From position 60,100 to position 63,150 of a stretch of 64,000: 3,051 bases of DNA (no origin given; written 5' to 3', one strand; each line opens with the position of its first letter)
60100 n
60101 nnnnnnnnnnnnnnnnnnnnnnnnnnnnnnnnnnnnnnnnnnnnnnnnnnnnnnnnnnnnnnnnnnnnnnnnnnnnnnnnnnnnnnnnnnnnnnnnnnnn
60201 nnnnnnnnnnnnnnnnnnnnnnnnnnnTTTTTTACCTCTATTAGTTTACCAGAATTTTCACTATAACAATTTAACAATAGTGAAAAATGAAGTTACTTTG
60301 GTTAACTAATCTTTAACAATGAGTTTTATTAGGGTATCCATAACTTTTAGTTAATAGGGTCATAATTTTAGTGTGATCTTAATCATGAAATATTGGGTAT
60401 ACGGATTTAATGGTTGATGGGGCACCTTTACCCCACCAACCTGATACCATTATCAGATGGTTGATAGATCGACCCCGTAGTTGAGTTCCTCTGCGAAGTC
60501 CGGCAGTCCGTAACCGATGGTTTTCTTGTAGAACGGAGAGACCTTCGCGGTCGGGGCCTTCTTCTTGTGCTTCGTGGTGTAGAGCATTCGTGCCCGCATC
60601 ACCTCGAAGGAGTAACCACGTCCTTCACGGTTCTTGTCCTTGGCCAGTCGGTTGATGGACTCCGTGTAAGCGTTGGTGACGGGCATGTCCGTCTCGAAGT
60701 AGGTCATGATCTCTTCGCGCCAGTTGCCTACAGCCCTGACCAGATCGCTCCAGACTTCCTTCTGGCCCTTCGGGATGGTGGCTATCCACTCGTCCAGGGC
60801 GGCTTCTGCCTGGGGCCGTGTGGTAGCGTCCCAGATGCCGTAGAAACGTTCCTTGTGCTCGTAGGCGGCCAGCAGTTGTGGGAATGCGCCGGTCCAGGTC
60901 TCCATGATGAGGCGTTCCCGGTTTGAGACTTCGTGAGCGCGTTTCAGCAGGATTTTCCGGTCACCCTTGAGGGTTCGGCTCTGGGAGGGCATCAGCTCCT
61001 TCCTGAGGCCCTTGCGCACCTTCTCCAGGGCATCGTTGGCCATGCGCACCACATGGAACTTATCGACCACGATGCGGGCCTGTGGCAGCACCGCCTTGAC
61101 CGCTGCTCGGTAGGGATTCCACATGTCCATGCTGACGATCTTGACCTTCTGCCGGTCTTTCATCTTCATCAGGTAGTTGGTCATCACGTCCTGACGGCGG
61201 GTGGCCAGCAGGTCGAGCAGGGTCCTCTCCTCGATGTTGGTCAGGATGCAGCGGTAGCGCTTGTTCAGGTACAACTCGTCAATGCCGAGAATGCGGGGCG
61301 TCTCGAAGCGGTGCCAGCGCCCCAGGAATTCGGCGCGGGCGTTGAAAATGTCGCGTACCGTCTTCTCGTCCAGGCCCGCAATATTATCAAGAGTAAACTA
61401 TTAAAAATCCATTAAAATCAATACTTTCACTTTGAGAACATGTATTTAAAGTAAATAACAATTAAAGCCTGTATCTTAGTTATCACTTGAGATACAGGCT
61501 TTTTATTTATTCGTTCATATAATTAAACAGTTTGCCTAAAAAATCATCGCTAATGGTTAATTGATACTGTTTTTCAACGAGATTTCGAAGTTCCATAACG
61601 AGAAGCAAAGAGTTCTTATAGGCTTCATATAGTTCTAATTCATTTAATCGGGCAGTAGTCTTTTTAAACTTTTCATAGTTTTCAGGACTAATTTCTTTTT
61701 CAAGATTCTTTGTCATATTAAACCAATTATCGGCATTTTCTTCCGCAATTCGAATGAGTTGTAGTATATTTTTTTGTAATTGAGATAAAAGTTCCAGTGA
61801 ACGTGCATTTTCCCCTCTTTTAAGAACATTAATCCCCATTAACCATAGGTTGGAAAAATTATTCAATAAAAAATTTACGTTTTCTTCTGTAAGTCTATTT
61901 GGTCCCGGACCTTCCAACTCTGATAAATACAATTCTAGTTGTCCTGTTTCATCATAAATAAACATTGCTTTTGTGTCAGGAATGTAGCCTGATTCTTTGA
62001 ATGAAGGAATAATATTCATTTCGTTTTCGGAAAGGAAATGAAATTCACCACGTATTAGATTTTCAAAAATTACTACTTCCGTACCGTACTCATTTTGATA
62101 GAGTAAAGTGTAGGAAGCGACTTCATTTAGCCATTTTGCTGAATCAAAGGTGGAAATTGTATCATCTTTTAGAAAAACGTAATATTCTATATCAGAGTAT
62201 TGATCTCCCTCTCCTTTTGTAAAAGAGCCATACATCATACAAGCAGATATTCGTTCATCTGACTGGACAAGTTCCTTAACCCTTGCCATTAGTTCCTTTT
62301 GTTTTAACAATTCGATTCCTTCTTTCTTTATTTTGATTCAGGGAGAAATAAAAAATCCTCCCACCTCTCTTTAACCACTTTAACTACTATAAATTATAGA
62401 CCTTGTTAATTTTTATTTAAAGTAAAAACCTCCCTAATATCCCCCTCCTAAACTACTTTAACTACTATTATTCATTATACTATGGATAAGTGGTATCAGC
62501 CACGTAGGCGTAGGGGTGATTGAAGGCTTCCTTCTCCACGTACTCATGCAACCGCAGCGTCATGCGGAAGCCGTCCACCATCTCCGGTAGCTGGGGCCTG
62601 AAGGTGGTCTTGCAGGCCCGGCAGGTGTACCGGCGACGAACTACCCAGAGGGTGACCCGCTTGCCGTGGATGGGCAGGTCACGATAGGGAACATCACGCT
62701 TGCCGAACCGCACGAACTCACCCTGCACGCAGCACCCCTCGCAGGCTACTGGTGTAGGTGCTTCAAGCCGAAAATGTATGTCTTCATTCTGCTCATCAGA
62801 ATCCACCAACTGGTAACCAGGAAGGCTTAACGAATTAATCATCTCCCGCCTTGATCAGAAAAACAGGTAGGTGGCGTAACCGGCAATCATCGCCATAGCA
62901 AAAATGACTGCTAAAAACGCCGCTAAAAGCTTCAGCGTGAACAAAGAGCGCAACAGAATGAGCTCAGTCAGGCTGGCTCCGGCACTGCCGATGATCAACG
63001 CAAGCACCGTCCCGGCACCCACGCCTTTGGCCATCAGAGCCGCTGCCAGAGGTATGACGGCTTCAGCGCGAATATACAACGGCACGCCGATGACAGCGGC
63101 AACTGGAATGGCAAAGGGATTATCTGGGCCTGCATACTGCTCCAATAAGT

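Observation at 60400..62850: AT-rich lnu-type gene inserted within an ISL3-family transposase gene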

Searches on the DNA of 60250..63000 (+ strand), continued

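Call 46: get_annotated_region(hit=H102, flank=6000)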
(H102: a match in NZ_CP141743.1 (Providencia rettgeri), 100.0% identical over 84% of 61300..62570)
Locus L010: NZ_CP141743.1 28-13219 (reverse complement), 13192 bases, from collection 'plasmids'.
description: Providencia rettgeri strain 2023CK-01506 plasmid unnamed1, complete sequence
organism: Providencia rettgeri (NCBI taxid 587)
taxonomy: Bacteria; Pseudomonadota; Gammaproteobacteria; Enterobacterales; Morganellaceae; Providencia; Providencia rettgeri
host: -; source: -; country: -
typing (MOB-suite, as given by PLSDB): non-mobilizable
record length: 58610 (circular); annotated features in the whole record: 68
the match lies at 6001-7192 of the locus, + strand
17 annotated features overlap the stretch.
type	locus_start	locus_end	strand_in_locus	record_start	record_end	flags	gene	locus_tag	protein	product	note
CDS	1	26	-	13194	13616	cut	-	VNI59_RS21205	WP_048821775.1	hypothetical protein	-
CDS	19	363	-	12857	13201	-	ssb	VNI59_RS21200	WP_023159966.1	single-stranded DNA-binding protein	GO:0006310 - DNA recombination [Evidence IEA]; GO:0006281 - DNA repair [Evidence IEA]; GO:0006260 - DNA replication ...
CDS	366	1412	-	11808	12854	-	-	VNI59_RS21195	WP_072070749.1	ParB/RepB/Spo0J family partition protein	-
CDS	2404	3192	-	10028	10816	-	-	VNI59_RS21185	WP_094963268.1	AadA family aminoglycoside 3''-O-nucleotidyltransferase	-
predicted_resistance_gene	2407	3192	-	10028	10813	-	aadA31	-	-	ANT(3'')-Ia family aminoglycoside nucleotidyltransferase AadA31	predicted by amrfinderplus; class AMINOGLYCOSIDE; identity 99.62%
CDS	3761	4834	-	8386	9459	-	umuC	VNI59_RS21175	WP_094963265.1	translesion error-prone DNA polymerase V subunit UmuC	GO:0006281 - DNA repair [Evidence IEA]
CDS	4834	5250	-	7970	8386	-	umuD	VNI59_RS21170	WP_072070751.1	translesion error-prone DNA polymerase V autoproteolytic subunit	-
CDS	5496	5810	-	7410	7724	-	-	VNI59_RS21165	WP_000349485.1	helix-turn-helix domain-containing protein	-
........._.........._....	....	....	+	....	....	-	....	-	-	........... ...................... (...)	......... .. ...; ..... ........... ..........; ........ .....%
predicted_resistance_gene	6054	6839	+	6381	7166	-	lnu(G)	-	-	lincosamide nucleotidyltransferase Lnu(G)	predicted by amrfinderplus; class LINCOSAMIDE; identity 100.0%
CDS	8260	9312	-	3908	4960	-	-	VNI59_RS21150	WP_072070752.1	hypothetical protein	-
CDS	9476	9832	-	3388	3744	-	-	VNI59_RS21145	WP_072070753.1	hypothetical protein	-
CDS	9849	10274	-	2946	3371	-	-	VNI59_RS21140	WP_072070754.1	hypothetical protein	-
CDS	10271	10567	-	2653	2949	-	-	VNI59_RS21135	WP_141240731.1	hypothetical protein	-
CDS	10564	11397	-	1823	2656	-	-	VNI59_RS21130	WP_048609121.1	DNA replication terminus site-binding protein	GO:0006274 - DNA replication termination [Evidence IEA]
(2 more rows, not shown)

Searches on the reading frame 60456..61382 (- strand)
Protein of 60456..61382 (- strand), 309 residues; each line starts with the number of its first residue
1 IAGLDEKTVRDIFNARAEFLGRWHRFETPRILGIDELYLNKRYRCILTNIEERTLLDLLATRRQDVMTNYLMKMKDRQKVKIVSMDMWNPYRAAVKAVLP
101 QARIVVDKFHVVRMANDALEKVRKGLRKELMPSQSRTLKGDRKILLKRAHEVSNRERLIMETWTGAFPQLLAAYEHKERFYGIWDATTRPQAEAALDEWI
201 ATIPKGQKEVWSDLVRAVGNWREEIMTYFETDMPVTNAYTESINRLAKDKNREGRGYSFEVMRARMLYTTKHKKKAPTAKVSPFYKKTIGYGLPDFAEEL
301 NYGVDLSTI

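Call 5: search_protein_families(library=pfam, proteins=[window:60456-61382:-])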
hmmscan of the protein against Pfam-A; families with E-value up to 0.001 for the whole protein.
window:60456-61382:- (309 aa): 1 family
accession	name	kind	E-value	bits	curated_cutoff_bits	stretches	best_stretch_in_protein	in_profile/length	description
PF01610.23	DDE_Tnp_ISL3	-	2.7e-67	227.5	23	1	32-266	1-240/240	Transposase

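Call 6: search_protein_families(library=ncbifam, proteins=[window:60456-61382:-])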
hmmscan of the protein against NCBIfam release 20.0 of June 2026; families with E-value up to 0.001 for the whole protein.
window:60456-61382:- (309 aa): 4 families
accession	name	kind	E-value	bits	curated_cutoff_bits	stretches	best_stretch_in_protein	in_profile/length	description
NF033550.5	transpos_ISL3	equivalog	2.6e-68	230.8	180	1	3-268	98-369/370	ISL3 family transposase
NF049919.1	DesA_ISL3_tail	domain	1e-23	84.1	30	1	104-221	2-121/122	DesA/ISL3 alpha bundle tail domain-containing protein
NF049917.1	ISAon1_downstr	equivalog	5.4e-20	71.8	250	2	33-139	57-170/327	ISAon1 family transposase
NF033543.2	transpos_IS256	equivalog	5.4e-06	25.6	150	0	62-177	166-290/338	IS256 family transposase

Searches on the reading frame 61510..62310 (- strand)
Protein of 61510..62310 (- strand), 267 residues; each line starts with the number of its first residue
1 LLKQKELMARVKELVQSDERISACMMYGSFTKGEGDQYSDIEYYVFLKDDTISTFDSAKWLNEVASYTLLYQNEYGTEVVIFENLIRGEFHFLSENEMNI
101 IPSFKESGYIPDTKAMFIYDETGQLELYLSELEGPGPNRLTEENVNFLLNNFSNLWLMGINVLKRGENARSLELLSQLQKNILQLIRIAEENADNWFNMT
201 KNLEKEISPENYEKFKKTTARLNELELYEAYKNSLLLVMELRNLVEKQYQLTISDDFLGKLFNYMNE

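Call 5: search_protein_families(library=pfam, proteins=[window:61510-62310:-])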
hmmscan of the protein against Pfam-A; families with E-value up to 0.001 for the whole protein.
window:61510-62310:- (267 aa): 3 families
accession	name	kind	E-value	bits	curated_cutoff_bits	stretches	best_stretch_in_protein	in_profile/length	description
PF21418.3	LinB-like_C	-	4.9e-55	185.1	27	1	141-264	1-124/124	Lincosamide nucleotidyltransferase-like, C-terminal domain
PF04439.18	Adenyl_transf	-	2.1e-05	24.2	22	1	1-64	1-65/279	Streptomycin adenylyltransferase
PF18765.7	Polbeta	-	5.7e-05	23.6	26.9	1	11-62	3-53/93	Polymerase beta, Nucleotidyltransferase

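Call 6: search_protein_families(library=ncbifam, proteins=[window:61510-62310:-])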
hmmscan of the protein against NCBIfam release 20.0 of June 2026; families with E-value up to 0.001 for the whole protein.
window:61510-62310:- (267 aa): 4 families
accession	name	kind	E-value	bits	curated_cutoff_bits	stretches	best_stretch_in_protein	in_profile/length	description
NF033182.0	linco_LnuG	exception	1.2e-187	621.9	525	1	1-267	1-267/267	lincosamide nucleotidyltransferase Lnu(G)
NF000235.3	linco_LnuB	exception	2.5e-141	470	525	1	1-267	1-267/267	lincosamide nucleotidyltransferase Lnu(B)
NF040958.1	linco_LnuH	exception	4.2e-58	196.8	540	1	4-241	3-238/256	lincosamide nucleotidyltransferase Lnu(H)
NF000119.1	linco_LnuF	exception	5.1e-51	173.5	450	1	1-243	1-242/273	lincosamide nucleotidyltransferase Lnu(F)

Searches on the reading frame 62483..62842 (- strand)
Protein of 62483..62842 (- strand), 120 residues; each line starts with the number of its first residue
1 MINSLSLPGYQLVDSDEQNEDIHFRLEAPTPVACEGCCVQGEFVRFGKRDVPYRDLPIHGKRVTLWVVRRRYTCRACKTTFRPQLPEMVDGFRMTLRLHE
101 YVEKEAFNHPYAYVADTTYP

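Call 5: search_protein_families(library=pfam, proteins=[window:62483-62842:-])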
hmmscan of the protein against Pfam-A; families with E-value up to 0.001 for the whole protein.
window:62483-62842:- (120 aa): 1 family
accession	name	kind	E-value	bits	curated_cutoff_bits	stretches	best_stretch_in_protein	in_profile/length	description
PF14690.11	Zn_ribbon_ISL3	-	3.1e-10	40.7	25.5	1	31-77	2-47/47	zinc-finger of transposase IS204/IS1001/IS1096/IS1165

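Call 6: search_protein_families(library=ncbifam, proteins=[window:62483-62842:-])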
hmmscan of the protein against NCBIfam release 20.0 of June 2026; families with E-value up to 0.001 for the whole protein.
window:62483-62842:- (120 aa): 2 families
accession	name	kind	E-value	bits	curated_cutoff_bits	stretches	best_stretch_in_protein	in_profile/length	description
NF033550.5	transpos_ISL3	equivalog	2e-13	50.2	180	1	22-112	2-91/370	ISL3 family transposase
NF049916.1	ISAon1_upstream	equivalog_domain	9.3e-05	22.9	55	1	10-98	15-102/108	ISAon1 family transposase N-terminal region protein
